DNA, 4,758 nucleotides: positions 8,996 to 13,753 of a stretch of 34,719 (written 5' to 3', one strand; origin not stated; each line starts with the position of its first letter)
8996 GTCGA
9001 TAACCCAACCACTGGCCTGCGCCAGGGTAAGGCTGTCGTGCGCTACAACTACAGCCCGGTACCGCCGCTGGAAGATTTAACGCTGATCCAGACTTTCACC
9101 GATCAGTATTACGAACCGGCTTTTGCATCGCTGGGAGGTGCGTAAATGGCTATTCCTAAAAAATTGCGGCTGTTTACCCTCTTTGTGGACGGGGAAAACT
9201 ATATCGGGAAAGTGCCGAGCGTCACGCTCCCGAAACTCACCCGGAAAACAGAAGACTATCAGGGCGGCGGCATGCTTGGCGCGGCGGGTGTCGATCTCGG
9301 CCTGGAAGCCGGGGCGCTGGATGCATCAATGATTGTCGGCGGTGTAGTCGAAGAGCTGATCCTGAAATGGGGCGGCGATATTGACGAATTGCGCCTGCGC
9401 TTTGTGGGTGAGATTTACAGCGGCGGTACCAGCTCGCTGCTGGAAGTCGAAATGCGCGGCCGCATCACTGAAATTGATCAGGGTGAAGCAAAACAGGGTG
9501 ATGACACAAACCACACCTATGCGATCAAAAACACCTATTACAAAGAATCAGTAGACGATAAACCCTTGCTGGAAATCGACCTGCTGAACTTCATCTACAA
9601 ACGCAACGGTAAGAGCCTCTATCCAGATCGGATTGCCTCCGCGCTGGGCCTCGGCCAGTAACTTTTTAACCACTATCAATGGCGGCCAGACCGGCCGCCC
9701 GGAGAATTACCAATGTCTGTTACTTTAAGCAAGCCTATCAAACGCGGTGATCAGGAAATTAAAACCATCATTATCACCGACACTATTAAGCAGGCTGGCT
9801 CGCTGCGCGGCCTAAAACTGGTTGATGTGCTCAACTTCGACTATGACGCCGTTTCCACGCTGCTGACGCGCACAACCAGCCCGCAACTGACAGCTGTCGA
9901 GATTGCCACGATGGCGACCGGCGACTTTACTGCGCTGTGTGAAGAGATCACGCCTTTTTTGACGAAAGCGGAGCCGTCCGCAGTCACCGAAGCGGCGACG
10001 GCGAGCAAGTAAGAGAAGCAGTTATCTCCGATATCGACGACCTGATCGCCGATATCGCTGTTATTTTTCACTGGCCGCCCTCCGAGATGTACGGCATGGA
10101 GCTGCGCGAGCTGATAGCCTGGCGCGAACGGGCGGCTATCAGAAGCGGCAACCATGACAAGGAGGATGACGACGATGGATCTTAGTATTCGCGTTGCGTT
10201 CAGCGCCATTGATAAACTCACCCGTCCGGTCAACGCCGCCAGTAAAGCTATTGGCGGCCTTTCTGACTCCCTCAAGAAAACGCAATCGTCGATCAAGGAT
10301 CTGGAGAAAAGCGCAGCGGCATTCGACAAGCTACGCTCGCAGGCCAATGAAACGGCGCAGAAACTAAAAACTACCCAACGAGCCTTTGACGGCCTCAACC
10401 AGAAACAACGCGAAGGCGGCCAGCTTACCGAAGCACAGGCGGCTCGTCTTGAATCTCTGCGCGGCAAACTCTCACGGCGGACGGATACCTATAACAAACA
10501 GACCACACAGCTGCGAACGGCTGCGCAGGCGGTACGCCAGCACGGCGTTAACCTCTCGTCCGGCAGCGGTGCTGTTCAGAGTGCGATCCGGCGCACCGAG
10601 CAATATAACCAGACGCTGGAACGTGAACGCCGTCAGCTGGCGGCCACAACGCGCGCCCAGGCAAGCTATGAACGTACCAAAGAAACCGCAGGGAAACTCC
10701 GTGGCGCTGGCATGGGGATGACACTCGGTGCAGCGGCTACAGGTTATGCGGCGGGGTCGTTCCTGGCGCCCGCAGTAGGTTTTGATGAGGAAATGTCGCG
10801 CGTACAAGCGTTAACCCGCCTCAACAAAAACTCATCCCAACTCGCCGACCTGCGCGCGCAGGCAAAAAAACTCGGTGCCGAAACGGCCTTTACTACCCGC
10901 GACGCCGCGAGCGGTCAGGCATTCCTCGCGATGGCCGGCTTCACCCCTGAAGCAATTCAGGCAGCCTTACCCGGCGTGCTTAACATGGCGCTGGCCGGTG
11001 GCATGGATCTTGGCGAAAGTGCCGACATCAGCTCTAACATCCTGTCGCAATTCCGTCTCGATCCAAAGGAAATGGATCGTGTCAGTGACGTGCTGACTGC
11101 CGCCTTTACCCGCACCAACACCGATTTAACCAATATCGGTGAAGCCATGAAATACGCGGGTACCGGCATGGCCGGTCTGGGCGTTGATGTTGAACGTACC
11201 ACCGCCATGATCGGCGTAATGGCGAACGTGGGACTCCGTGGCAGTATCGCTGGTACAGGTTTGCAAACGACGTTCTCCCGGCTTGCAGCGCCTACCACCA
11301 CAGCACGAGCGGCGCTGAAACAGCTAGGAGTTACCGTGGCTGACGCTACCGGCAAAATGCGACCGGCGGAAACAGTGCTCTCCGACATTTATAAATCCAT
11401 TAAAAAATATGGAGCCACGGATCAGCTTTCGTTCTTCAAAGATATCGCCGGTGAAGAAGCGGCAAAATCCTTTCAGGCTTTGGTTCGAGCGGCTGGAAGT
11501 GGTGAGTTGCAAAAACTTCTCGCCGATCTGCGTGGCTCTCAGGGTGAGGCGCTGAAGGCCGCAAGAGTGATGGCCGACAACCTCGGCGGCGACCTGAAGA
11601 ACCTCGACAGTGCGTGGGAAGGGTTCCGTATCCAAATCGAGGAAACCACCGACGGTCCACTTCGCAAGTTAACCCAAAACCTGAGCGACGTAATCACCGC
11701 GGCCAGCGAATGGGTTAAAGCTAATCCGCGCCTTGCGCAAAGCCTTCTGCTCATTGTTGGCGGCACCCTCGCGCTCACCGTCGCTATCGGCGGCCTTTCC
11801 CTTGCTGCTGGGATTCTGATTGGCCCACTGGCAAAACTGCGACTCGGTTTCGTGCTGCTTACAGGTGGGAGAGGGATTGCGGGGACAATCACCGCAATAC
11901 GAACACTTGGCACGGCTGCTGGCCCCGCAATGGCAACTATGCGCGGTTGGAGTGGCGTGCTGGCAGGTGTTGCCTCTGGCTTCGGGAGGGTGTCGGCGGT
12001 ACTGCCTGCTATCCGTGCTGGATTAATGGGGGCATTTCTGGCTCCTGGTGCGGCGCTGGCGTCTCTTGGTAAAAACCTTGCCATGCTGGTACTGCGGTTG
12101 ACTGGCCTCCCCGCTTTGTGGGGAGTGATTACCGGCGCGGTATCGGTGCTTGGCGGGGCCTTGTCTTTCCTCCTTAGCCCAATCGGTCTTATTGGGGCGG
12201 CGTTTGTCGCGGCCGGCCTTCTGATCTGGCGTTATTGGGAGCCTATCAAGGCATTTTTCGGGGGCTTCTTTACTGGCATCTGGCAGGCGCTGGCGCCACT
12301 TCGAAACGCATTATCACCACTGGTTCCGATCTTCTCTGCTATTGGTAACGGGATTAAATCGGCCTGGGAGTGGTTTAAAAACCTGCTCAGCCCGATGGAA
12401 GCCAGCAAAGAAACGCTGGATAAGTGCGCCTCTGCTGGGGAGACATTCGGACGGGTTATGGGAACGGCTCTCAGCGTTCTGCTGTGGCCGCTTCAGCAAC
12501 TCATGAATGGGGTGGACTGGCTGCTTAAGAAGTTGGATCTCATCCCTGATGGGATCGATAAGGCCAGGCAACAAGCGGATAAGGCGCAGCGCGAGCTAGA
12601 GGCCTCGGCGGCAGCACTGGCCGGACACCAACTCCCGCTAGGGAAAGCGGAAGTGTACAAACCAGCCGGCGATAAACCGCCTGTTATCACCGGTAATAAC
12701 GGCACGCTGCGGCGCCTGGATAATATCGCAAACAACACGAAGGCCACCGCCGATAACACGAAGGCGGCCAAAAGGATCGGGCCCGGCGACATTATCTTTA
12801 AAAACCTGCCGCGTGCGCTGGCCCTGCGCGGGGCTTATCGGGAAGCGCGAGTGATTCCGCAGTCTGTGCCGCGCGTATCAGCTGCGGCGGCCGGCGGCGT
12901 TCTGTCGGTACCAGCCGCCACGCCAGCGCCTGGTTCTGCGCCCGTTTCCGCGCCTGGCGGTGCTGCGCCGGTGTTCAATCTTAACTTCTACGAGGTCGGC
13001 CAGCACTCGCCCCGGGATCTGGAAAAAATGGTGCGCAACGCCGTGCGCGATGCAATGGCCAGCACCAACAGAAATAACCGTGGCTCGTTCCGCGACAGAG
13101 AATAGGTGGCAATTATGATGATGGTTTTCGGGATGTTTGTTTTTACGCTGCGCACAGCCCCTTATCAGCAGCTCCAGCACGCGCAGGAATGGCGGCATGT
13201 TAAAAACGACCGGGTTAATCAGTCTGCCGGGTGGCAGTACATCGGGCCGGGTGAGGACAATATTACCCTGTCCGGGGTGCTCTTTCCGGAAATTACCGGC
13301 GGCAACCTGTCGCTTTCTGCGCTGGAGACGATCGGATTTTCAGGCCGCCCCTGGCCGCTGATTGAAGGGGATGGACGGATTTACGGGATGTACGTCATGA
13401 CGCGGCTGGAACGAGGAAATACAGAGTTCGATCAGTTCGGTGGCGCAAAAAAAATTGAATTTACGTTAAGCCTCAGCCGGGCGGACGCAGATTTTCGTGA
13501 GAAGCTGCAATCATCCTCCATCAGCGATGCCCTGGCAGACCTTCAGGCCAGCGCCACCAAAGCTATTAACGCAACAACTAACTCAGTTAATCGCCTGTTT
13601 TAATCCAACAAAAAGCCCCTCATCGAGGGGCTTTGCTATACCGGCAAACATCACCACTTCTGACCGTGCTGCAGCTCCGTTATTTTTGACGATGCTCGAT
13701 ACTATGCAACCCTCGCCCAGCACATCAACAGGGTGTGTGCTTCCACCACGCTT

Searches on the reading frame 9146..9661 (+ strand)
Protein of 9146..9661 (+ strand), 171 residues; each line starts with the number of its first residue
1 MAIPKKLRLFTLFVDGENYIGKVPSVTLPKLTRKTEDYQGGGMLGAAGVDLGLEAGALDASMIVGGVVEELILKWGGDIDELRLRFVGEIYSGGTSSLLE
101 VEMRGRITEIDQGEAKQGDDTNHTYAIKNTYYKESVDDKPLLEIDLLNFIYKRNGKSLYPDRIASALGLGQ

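Call 57: search_protein_families(library=phrogs, proteins=[window:9146-9661:+], max_evalue=0.001)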
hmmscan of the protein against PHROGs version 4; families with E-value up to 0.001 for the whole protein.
window:9146-9661:+ (171 aa): 3 families
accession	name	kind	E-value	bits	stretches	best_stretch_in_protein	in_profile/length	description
phrog_55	-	connector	3.8e-54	184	1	1-169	1-173/173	head closure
phrog_13676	-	connector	3.6e-36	124.6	1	65-169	2-107/107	head closure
phrog_15831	-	connector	7.2e-31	107.7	1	1-90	1-90/112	head closure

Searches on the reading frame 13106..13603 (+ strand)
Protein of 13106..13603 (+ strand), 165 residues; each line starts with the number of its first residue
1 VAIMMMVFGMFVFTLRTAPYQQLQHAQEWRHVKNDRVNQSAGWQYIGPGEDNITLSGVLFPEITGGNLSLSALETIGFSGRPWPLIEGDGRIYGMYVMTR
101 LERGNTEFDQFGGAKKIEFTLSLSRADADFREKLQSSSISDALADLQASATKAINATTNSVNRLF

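Call 57: search_protein_families(library=phrogs, proteins=[window:13106-13603:+], max_evalue=0.001)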
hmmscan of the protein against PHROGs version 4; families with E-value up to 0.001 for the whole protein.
window:13106-13603:+ (165 aa): 5 families
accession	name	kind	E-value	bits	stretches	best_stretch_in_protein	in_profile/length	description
phrog_76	-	tail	3.2e-66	224.8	1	4-164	29-187/272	tail protein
phrog_4094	-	unknown function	3.4e-17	63.8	1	11-131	159-279/281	-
phrog_29415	-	unknown function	4.4e-15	56.5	1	4-66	1-63/64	-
phrog_788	-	tail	1.5e-08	35.7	1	8-159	5-156/297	tail protein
phrog_27169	-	unknown function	7.6e-08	33.7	1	85-128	1-44/78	-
